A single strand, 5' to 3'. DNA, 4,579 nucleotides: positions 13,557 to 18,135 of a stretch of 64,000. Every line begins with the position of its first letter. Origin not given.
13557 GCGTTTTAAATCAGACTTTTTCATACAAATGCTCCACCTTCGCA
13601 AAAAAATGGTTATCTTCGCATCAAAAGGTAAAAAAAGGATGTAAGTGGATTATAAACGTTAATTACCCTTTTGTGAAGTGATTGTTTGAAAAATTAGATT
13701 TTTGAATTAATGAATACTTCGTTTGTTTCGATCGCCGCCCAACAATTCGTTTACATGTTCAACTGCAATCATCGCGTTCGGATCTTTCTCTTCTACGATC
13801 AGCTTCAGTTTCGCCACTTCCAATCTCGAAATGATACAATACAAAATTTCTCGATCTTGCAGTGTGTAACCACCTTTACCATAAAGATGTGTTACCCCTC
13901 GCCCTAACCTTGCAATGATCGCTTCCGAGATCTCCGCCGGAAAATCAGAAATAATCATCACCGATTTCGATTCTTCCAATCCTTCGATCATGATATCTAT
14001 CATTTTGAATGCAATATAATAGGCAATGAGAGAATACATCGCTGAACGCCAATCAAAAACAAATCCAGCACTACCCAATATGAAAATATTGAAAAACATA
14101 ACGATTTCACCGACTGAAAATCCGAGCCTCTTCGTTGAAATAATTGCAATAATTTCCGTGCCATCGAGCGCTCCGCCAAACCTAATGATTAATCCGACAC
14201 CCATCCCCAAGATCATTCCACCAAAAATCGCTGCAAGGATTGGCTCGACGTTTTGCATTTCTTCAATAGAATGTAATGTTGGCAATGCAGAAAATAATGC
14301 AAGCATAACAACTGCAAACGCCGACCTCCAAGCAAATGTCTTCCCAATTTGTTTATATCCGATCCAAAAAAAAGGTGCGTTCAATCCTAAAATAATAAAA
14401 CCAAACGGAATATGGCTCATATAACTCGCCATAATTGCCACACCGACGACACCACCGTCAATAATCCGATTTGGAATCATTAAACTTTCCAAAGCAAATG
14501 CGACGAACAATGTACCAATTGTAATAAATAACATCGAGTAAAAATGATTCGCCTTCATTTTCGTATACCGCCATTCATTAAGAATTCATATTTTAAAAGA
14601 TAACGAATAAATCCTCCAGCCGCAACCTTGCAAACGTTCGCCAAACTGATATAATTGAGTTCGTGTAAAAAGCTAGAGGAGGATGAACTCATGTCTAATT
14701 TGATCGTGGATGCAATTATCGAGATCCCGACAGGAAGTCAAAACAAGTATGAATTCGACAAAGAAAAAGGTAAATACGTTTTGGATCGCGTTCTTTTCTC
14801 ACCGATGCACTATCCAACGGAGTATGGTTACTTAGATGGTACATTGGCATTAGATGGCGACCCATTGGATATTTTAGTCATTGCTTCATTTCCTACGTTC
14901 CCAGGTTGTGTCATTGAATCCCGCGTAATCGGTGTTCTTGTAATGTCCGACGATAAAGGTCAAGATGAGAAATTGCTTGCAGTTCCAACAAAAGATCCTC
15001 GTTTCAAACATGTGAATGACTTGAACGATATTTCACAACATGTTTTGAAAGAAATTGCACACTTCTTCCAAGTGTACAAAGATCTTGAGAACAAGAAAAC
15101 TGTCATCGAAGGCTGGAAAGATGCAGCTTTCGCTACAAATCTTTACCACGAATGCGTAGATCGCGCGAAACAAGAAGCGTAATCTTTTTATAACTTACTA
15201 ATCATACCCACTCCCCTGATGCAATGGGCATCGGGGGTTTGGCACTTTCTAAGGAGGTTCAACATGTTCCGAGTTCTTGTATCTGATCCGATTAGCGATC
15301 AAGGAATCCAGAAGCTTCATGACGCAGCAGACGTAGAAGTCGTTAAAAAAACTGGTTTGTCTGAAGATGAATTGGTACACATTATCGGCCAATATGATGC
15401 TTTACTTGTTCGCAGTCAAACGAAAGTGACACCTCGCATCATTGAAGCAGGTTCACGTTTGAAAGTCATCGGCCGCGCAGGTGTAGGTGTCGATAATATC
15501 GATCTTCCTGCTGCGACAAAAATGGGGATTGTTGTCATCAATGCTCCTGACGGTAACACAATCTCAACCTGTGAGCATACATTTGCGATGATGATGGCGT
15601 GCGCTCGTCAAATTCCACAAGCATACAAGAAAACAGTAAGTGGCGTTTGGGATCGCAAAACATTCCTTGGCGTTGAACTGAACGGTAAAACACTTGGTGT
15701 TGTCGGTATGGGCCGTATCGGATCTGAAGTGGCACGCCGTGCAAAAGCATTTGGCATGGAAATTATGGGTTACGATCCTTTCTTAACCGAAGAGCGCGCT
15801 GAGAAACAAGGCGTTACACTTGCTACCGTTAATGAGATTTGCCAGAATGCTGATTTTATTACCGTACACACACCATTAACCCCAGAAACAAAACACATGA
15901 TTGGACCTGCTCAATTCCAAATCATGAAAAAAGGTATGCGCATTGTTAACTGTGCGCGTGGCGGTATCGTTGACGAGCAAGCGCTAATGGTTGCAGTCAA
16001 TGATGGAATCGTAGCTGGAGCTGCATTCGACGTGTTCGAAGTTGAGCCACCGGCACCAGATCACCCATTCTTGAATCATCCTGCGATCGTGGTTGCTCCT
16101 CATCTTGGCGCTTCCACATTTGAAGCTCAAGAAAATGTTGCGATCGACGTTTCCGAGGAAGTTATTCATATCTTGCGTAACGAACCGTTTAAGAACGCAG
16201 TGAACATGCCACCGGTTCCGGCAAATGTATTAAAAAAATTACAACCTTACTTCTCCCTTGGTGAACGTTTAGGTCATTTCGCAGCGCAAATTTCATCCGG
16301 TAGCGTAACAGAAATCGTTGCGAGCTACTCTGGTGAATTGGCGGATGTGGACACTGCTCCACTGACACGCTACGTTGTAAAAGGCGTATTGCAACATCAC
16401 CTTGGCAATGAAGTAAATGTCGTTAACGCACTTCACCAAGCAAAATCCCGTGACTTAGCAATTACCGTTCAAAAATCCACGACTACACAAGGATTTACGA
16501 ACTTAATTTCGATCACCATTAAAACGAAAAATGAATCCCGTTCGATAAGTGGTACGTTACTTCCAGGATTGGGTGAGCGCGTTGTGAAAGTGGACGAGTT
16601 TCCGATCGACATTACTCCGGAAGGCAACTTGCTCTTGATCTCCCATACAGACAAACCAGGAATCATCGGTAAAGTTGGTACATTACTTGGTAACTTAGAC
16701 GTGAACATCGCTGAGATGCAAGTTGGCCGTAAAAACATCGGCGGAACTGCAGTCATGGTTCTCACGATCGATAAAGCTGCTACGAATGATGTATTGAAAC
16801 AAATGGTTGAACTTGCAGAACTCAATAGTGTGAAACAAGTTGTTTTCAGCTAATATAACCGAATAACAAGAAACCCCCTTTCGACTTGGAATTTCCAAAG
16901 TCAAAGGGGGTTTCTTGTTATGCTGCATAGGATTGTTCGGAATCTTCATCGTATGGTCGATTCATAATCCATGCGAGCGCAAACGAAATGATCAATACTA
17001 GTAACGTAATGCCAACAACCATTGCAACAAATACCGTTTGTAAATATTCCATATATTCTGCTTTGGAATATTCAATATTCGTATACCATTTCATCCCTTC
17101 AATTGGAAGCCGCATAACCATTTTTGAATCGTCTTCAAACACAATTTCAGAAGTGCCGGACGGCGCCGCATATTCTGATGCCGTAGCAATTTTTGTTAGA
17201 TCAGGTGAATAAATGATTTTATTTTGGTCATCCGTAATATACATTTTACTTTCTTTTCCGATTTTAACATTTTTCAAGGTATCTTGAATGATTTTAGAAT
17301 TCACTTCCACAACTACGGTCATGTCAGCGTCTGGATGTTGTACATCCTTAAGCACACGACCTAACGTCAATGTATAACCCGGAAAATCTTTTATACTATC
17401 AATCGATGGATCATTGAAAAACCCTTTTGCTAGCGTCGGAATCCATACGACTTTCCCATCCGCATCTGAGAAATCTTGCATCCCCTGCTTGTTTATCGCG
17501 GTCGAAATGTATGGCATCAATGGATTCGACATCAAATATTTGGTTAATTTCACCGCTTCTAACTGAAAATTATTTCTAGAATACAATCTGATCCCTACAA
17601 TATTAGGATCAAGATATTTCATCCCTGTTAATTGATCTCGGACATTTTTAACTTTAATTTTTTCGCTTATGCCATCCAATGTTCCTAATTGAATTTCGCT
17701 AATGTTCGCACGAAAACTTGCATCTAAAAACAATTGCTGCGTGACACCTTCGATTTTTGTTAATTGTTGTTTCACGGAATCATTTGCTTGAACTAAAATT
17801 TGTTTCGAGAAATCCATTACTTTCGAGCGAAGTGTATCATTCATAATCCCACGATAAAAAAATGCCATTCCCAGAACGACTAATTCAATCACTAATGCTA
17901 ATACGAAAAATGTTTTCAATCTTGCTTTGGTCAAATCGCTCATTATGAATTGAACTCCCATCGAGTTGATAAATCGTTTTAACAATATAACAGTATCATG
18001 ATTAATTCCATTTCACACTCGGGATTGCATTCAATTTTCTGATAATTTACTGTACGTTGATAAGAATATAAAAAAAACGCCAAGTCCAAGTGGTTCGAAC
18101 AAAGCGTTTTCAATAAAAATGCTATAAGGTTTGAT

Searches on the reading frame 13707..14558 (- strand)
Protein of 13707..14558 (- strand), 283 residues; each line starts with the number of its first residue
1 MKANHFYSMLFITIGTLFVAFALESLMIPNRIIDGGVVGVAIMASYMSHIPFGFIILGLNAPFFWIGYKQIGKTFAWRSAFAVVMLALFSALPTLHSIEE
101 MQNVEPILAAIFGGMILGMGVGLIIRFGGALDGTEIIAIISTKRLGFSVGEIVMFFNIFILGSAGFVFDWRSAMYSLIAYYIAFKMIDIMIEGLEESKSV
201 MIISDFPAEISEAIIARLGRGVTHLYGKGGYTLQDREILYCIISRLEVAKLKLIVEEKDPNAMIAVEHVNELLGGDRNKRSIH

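Call 25: search_protein_families(library=pfam, proteins=[window:13707-14558:-], max_evalue=0.00001)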
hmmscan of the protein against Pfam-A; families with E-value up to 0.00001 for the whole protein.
window:13707-14558:- (283 aa): 2 families
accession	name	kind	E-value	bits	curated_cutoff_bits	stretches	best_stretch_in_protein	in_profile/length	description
PF02588.21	YitT_membrane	-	1.7e-61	207.6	24.3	1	9-214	2-204/205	Uncharacterised 5xTM membrane BCR, YitT family COG1284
PF10035.14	DUF2179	-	3.1e-19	69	22.8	1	220-274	1-55/55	Uncharacterized protein conserved in bacteria (DUF2179)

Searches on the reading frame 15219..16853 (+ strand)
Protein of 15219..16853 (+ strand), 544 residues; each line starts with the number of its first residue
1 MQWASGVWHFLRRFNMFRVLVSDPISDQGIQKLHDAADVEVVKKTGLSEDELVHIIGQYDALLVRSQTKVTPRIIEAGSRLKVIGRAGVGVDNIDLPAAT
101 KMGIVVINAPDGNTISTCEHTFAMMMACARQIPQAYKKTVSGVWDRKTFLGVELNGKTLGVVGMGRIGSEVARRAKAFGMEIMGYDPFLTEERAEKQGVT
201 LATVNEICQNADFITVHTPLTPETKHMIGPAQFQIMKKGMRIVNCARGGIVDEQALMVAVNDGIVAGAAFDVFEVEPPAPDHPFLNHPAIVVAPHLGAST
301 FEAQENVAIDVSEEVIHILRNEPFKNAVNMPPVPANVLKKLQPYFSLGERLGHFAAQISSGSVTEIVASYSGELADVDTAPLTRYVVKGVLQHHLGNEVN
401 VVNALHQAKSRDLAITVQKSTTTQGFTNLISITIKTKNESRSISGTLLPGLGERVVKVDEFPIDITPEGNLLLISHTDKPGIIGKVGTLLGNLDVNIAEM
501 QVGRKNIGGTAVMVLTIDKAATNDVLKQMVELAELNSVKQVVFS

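Call 25: search_protein_families(library=pfam, proteins=[window:15219-16853:+], max_evalue=0.00001)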
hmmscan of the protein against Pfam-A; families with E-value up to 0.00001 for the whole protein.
window:15219-16853:+ (544 aa): 5 families
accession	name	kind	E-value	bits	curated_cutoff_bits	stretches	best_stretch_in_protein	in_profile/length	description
PF02826.25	2-Hacid_dh_C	-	9.7e-64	214.4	25.1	1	122-297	1-178/178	D-isomer specific 2-hydroxyacid dehydrogenase, NAD binding domain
PF00389.36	2-Hacid_dh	-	2.1e-36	125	24.6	1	19-329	1-134/134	D-isomer specific 2-hydroxyacid dehydrogenase, catalytic domain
PF19304.4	PGDH_inter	-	2.3e-28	99.1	27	1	340-458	1-118/119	D-3-phosphoglycerate dehydrogenase intervening domain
PF01842.31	ACT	-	1.1e-08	35.1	27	1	472-532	3-64/66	ACT domain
PF22629.2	ACT_AHAS_ss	-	3.2e-06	27.6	27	1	472-533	1-63/67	AHAS small subunit-like ACT domain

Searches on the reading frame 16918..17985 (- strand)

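Call 25: search_protein_families(library=pfam, proteins=[window:16918-17985:-], max_evalue=0.00001)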
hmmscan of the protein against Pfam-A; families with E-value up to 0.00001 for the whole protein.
window:16918-17985:- (355 aa): 1 family
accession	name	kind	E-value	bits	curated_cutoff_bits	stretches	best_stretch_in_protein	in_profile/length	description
PF02743.24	dCache_1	-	1.9e-07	31.3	45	1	231-301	153-236/240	Cache domain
